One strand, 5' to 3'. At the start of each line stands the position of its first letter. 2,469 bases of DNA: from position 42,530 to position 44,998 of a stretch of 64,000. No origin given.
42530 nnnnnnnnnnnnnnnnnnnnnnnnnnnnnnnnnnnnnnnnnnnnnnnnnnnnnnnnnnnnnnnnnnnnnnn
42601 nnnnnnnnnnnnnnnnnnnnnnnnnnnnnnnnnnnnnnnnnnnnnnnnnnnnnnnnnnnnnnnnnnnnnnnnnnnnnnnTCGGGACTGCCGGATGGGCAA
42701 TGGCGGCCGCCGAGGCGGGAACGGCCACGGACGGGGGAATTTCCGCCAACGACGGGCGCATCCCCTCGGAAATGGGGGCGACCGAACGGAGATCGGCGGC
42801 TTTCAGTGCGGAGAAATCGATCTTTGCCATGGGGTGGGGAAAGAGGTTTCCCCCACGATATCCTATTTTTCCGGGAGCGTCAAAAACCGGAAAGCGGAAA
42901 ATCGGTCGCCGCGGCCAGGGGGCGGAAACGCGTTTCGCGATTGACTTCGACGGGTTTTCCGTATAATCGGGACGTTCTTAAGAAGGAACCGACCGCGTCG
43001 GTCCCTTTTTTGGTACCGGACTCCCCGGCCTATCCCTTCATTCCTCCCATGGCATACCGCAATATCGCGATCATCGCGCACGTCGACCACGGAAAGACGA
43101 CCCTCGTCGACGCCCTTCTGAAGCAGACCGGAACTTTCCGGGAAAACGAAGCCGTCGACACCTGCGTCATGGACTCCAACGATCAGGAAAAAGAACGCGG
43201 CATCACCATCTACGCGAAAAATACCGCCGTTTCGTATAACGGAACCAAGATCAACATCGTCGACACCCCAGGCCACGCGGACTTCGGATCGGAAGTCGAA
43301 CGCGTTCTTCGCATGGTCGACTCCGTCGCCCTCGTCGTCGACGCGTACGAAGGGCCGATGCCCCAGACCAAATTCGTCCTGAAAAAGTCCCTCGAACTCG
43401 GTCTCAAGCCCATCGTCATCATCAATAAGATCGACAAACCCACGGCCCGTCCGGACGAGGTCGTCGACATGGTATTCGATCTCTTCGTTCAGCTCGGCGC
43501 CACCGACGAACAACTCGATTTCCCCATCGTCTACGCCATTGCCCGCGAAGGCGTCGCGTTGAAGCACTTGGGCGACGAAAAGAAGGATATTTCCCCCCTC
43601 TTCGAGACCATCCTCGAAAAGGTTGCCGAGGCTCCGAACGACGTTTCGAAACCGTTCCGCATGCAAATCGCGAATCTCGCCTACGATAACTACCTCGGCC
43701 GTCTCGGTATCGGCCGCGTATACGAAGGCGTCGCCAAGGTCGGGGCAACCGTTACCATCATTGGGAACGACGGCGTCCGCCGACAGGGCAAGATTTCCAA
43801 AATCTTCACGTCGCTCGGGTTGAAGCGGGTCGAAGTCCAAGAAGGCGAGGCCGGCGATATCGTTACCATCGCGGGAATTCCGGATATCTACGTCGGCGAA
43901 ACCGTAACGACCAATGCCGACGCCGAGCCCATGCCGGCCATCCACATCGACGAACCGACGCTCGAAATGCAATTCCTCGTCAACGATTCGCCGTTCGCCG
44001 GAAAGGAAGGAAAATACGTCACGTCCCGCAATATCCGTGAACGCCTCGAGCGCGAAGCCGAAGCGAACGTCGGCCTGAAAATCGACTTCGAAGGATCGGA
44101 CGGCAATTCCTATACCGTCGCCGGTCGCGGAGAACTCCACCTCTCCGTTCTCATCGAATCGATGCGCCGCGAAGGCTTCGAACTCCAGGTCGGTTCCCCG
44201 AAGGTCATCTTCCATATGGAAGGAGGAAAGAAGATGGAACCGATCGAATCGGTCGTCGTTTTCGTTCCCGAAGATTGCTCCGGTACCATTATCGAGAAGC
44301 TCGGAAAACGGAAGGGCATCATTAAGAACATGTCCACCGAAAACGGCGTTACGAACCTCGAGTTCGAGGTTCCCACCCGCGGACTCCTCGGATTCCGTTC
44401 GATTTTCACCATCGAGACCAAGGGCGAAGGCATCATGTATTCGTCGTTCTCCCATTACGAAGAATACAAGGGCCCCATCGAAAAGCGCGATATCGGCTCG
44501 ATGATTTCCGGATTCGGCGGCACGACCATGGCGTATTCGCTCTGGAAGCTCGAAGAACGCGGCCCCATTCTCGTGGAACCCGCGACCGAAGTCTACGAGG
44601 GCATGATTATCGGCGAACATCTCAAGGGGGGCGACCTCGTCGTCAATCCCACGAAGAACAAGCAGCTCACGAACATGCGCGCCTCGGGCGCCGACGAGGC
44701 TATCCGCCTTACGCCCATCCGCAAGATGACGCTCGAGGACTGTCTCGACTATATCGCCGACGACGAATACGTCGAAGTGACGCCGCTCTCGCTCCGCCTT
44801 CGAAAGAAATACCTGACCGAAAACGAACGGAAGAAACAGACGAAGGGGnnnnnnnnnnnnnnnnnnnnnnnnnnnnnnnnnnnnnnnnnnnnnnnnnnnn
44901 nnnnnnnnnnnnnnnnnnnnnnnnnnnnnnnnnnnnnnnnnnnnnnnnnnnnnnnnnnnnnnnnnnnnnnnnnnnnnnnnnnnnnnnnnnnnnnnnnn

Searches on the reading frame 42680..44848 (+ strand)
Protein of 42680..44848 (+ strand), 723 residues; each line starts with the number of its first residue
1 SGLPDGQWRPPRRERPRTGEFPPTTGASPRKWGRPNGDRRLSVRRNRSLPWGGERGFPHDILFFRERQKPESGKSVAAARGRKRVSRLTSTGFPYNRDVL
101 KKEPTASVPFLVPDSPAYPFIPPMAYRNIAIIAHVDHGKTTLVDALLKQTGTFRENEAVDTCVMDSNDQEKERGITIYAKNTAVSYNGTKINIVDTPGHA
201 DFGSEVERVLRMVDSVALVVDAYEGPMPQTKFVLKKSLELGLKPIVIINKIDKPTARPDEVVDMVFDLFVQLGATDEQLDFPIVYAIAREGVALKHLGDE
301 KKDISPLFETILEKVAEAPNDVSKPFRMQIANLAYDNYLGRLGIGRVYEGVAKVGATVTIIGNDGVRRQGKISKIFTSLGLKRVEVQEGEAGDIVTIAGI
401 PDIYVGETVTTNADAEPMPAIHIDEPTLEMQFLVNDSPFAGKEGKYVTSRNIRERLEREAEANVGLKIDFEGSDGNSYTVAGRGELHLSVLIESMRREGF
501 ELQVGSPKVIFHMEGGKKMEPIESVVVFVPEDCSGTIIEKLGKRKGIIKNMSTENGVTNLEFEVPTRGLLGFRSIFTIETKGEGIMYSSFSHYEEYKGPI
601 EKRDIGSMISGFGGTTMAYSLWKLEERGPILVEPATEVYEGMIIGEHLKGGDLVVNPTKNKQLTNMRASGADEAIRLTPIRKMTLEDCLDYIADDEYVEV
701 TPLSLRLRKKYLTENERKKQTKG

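Call 21: search_protein_families(library=pfam, max_evalue=0.0001, proteins=[window:42680-44848:+])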
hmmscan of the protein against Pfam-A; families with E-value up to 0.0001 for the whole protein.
window:42680-44848:+ (723 aa): 6 families
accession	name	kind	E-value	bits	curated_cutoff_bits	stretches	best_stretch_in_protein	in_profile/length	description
PF00009.33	GTP_EFTU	-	6.8e-55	186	26.5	1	126-299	3-180/188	Elongation factor Tu GTP binding domain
PF21018.2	BipA_C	-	9.5e-44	148.1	23.8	1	606-713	2-109/110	TypA/BipA C-terminal domain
PF00679.30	EFG_C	-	3.2e-22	78.8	27.9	1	518-601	2-86/89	Elongation factor G C-terminus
PF03144.31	GTP_EFTU_D2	-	2.5e-10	41.1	30.3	1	340-410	1-73/73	Elongation factor Tu domain 2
PF22042.2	EF-G_D2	-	5.1e-07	30.2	27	1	325-411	1-83/84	Elongation factor G domain 2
PF01926.29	MMR_HSR1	-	2.7e-06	27.9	21.9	1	129-250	2-113/113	50S ribosome-binding GTPase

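Call 30: find_related_loci(query=window:43040-44848:+, collection=genome_contigs, flank=3000)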
Query window:43040-44848:+ (603 aa) in genome_contigs; peptide patterns used: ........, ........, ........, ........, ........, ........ (x = any residue, [..] = any of these).
600 stretches matched a pattern (row limit reached: there are more); 588 encode a relative of the query (tblastn E <= 1e-3); the best 80 are kept; 80 distinct loci.
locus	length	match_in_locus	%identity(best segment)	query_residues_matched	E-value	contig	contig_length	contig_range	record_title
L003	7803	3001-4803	95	3-603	0e+0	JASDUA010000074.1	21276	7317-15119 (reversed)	MAG: Patescibacteria group bacterium isolate P24860_112_MAG_83 P24860_112_S10_metaspades_2738_length_21276_cov_4, whole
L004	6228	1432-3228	81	4-602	0e+0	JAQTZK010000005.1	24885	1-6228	MAG: Candidatus Gracilibacteria bacterium isolate STC_59 NODE_4134_length_24885_cov_3.541724_Sandtown_C, whole genome sh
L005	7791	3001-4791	81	4-600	0e+0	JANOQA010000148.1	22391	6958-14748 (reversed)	MAG: bacterium isolate VAR_4_metabat_39 VAR_4_k141_413920, whole genome shotgun sequence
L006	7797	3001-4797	80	4-602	0e+0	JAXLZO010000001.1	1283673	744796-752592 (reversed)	MAG: Candidatus Gracilibacteria bacterium isolate STL-PAT4 C1.225.fa-1, whole genome shotgun sequence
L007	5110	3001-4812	80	3-603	0e+0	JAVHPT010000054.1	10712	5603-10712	MAG: Patescibacteria group bacterium isolate WB02no21_40_40 NODE_3626_length_10712_cov_26_683119, whole genome shotgun s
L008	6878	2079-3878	80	4-600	0e+0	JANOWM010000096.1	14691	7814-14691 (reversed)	MAG: Candidatus Gracilibacteria bacterium isolate VAR_35_metabat_406 VAR_35_k141_1580772, whole genome shotgun sequence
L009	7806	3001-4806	80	4-602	0e+0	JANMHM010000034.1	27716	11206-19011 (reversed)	MAG: Candidatus Gracilibacteria bacterium isolate OTE_70_metabat_239 OTE_70_k141_3158686, whole genome shotgun sequence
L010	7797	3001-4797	80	4-602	0e+0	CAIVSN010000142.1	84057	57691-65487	uncultured bacterium isolate Loclat_bin-20132 genome assembly, contig: bin-20132:142/186, whole genome shotgun sequence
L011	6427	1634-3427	80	6-600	0e+0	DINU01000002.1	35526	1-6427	MAG TPA_asm: Patescibacteria group bacterium UBA5532 UBA5532_contig_1829, whole genome shotgun sequence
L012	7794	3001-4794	79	6-600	0e+0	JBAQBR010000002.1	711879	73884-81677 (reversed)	MAG: Patescibacteria group bacterium isolate MFD03281_ilm_asm_bin26 k127_44430, whole genome shotgun sequence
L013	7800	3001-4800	80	4-600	0e+0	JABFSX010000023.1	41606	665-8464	MAG: Candidatus Gracilibacteria bacterium isolate WB-IL-23 seq_376, whole genome shotgun sequence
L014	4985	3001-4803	79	3-600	0e+0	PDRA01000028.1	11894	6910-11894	MAG: Candidatus Gracilibacteria bacterium isolate DOLZORAL124_35_19 DolZOral124_scaffold_8688, whole genome shotgun sequ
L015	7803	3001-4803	94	3-603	0e+0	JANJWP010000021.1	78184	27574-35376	MAG: Candidatus Gracilibacteria bacterium isolate RS261_metabat.bin.35 RS261_k141_170573, whole genome shotgun sequence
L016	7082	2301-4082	70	4-599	0e+0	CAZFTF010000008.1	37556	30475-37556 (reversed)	MAG TPA_asm: uncultured Candidatus Peribacteria bacterium isolate SRP286056_co1_539 genome assembly, contig: NODE_1148_l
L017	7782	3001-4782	69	4-599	0e+0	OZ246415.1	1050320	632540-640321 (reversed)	MAG: uncultured Candidatus Peribacteria bacterium isolate SRP170004_co1_55 genome assembly, chromosome: 1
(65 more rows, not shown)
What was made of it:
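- On Genetic code 25 (UGA=Gly): Gracilibacteria MAGs (call 30).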
